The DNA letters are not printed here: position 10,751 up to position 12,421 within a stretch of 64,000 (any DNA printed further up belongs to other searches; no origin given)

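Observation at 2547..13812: Nine coupled genes form a single-locus Glt/Nfs-type trans-envelope machine with no motor in sight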

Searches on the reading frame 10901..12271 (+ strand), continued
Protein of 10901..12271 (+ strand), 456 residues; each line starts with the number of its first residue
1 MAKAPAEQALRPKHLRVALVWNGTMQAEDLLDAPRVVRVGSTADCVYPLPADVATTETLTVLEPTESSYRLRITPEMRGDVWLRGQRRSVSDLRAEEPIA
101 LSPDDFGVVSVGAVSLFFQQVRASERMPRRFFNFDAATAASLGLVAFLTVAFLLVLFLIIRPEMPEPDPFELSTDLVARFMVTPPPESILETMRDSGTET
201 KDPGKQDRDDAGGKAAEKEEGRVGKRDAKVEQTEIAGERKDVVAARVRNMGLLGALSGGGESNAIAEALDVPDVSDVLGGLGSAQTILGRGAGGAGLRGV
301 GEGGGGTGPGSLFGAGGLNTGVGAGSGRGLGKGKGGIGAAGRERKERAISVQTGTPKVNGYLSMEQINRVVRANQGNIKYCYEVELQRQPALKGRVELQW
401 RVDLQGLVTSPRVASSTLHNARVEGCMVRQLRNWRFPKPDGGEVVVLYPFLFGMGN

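Call 51: find_related_loci(query=A2, collection=genome_contigs, flank=10000)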
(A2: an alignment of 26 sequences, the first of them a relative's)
Query A2 (456 aa) in genome_contigs; peptide patterns used: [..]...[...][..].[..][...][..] (x = any residue, [..] = any of these).
206 stretches matched a pattern; 174 encode a relative of the query (tblastn E <= 1e-3); the best 80 are kept; 80 distinct loci.
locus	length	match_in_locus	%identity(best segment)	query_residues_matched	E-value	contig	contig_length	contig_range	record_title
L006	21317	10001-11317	65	13-454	7e-155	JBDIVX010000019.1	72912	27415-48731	MAG: Polyangiales bacterium isolate Bin_29 NODE_224_length_72912_cov_7.001237, whole genome shotgun sequence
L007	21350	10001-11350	61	6-454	2e-148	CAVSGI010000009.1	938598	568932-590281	MAG: uncultured delta proteobacterium isolate MFD05684.bin.2.251 genome assembly, contig: contig_45020, whole genome sho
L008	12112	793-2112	60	13-454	8e-136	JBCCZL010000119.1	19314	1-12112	MAG: Myxococcota bacterium isolate P01_F01_bin.34 k141_551096_length_19314_cov_10.0000, whole genome shotgun sequence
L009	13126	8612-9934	58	13-454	1e-134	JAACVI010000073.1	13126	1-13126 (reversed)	MAG: Myxococcales bacterium isolate CG_2015-01_69_45 CG_2015-01_curated_scaffold_3155, whole genome shotgun sequence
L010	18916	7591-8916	58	13-454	2e-133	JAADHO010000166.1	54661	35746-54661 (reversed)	MAG: Deltaproteobacteria bacterium isolate M_MetaBat.197 contig-127_2990, whole genome shotgun sequence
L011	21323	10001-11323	59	13-454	3e-132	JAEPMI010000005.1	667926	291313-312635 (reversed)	MAG: Deltaproteobacteria bacterium isolate HCUG1432-5 NODE_5_length_667926_cov_31.915273, whole genome shotgun sequence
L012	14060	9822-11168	53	13-455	7e-131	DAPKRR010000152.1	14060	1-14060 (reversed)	MAG TPA_asm: Sandaracinaceae bacterium LLY-WYZ-13_1 k141_175373, whole genome shotgun sequence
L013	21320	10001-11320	59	11-454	1e-130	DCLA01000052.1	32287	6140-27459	MAG TPA_asm: Myxococcales bacterium UBA1660 UBA1660_contig_5625, whole genome shotgun sequence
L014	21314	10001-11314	58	13-452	5e-122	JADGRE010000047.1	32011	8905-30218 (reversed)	MAG: Proteobacteria bacterium isolate Chersky.17_24 contig-100_189, whole genome shotgun sequence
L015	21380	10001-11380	56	1-455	2e-116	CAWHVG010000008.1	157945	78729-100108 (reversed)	MAG: uncultured proteobacterium isolate MFD02416.bin.1.293 genome assembly, contig: contig_97959, whole genome shotgun s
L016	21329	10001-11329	57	15-454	5e-115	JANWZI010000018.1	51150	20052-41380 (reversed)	MAG: Myxococcota bacterium isolate SKYG91 NODE_18_length_51150_cov_4.993872, whole genome shotgun sequence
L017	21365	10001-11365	55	4-454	2e-114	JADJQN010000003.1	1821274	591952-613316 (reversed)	MAG: Sandaracinaceae bacterium isolate Fred_18-Q3-R57-64_MAXAC.276 tig00001056-10-18270440, whole genome shotgun sequenc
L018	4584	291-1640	52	1-454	3e-114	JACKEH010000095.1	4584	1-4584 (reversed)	MAG: Sandaracinus sp. isolate HK-STAS-MYXO-28 HK-STAS-MYXO-28_95, whole genome shotgun sequence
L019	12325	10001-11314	55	13-454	7e-113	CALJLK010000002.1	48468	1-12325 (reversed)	MAG TPA_asm: uncultured Sandaracinus sp. isolate SRR1506987_bin.180_CONCOCT_v1.1_MAG genome assembly, contig: ERZ761602.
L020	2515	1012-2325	56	9-454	1e-117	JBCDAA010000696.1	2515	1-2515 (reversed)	MAG: Myxococcota bacterium isolate P01_F01_bin.48 k141_463345_length_2515_cov_16.6698, whole genome shotgun sequence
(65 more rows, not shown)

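Call 63: find_encoding_contigs(protein=P0220, flank=10000, max_places=1)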
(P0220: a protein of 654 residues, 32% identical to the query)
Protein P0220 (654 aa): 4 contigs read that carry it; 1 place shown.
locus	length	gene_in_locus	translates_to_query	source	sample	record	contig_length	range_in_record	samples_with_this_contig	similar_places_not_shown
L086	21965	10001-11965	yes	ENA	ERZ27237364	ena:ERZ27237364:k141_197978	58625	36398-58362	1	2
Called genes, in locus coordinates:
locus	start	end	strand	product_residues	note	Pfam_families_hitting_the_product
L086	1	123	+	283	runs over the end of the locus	-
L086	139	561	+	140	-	PF01641:SelR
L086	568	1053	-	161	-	-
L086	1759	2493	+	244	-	-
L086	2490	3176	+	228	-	-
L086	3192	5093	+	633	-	-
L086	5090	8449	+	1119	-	PF13428:TPR_14 (faint), PF14559:TPR_19 (faint), PF13174:TPR_6 (faint)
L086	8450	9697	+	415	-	-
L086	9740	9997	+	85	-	-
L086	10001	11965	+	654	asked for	PF16697:Yop-YscD_cpl, PF00498:FHA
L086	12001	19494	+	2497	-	PF13174:TPR_6 (faint), PF13176:TPR_7 (faint), PF13428:TPR_14 (faint), PF13432:TPR_16 (faint), PF14559:TPR_19 (faint), PF00515:TPR_1 (faint), PF07719:TPR_2 (faint), PF13424:TPR_12 (weak), +5 more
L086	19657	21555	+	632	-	PF13717:Zn_ribbon_4, PF14237:GYF_2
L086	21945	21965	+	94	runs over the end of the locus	?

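Call 64: find_encoding_contigs(protein=P0170, flank=10000, max_places=1)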
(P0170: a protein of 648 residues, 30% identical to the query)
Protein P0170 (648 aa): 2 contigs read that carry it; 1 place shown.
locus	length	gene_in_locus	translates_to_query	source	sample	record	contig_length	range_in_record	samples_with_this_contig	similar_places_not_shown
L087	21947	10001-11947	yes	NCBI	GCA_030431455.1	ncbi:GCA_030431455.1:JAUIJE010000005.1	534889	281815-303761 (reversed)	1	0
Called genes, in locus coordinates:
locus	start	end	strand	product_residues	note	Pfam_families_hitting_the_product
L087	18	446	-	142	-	-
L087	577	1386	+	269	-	-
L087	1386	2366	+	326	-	-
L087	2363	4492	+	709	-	PF00515:TPR_1 (faint), PF07719:TPR_2 (faint), PF13174:TPR_6 (faint), PF13432:TPR_16 (faint)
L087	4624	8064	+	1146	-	PF13432:TPR_16 (faint), PF14559:TPR_19 (faint), PF13174:TPR_6 (faint)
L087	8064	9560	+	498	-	-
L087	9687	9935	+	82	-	-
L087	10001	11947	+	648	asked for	PF16697:Yop-YscD_cpl, PF00498:FHA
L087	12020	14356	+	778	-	PF01935:DUF87, PF05872:HerA_C (weak)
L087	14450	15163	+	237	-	-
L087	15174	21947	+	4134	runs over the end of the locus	PF13174:TPR_6 (faint), PF13424:TPR_12 (faint), PF13428:TPR_14 (faint), PF13432:TPR_16 (faint), PF25064:ARM_TT21_5th (faint), PF00515:TPR_1 (faint), PF12895:ANAPC3 (faint), PF14559:TPR_19 (weak), +6 more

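Call 65: find_encoding_contigs(protein=P0155, flank=10000, max_places=1)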
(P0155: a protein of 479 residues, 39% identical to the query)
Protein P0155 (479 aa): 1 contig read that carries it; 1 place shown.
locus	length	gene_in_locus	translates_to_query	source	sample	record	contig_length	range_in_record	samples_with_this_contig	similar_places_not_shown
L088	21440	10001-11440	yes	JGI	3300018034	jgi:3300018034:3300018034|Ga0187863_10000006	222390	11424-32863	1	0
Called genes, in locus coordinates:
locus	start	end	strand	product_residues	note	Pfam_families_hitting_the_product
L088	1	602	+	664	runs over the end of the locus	PF13432:TPR_16 (faint)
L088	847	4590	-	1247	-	-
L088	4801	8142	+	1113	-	PF07719:TPR_2 (faint), PF13174:TPR_6 (faint), PF13428:TPR_14 (faint), PF14559:TPR_19 (faint), PF24575:TPR_Slam (faint)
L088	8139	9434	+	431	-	PF00515:TPR_1 (faint), PF07719:TPR_2 (faint), PF13174:TPR_6 (faint), PF13176:TPR_7 (faint), PF13181:TPR_8 (faint), PF14559:TPR_19 (weak), PF13424:TPR_12 (weak), PF13432:TPR_16 (weak), +9 more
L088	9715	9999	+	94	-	-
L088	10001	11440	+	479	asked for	-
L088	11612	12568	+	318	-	PF01408:GFO_IDH_MocA, PF22725:GFO_IDH_MocA_C3, PF02894:GFO_IDH_MocA_C (weak)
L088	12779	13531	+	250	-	PF00005:ABC_tran, PF13191:AAA_16 (weak), PF13401:AAA_22 (faint), PF13304:AAA_21 (weak)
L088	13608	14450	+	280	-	PF18075:FtsX_ECD, PF02687:FtsX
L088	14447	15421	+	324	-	PF01551:Peptidase_M23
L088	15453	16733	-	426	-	PF00682:HMGL-like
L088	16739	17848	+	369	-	PF00196:GerE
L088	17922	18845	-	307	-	PF13505:OMP_b-brl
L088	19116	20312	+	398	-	PF17785:PUA_3, PF10672:Methyltrans_SAM, PF02475:TRM5-TYW2_MTfase, PF03602:Cons_hypoth95, PF13649:Methyltransf_25 (weak), PF13847:Methyltransf_31 (weak)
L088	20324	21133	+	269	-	PF08282:Hydrolase_3 (faint)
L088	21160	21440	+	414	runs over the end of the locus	PF00202:Aminotran_3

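Call 66: find_encoding_contigs(protein=P0187, flank=10000, max_places=1)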
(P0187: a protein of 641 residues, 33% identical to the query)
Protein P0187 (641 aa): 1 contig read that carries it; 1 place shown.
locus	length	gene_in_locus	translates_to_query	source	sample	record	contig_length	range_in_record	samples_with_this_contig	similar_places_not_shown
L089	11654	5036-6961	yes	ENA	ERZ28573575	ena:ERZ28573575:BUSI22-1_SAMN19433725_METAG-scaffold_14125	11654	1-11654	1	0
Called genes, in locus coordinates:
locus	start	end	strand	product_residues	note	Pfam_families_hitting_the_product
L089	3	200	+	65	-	?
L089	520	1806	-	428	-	-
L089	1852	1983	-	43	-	-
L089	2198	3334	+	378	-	PF07719:TPR_2 (faint), PF13174:TPR_6 (faint), PF13428:TPR_14 (faint), PF13432:TPR_16 (faint), PF00515:TPR_1 (faint)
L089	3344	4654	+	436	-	-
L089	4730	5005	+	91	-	-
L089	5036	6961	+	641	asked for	PF16697:Yop-YscD_cpl, PF00498:FHA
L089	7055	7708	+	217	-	-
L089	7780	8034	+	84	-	PF00886:Ribosomal_S16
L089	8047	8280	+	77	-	PF13083:KH_KhpA-B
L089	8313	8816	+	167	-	PF01782:RimM, PF05239:PRC (weak), PF24986:PRC_RimM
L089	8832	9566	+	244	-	PF01746:tRNA_m1G_MT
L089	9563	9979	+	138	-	PF01245:Ribosomal_L19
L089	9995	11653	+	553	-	?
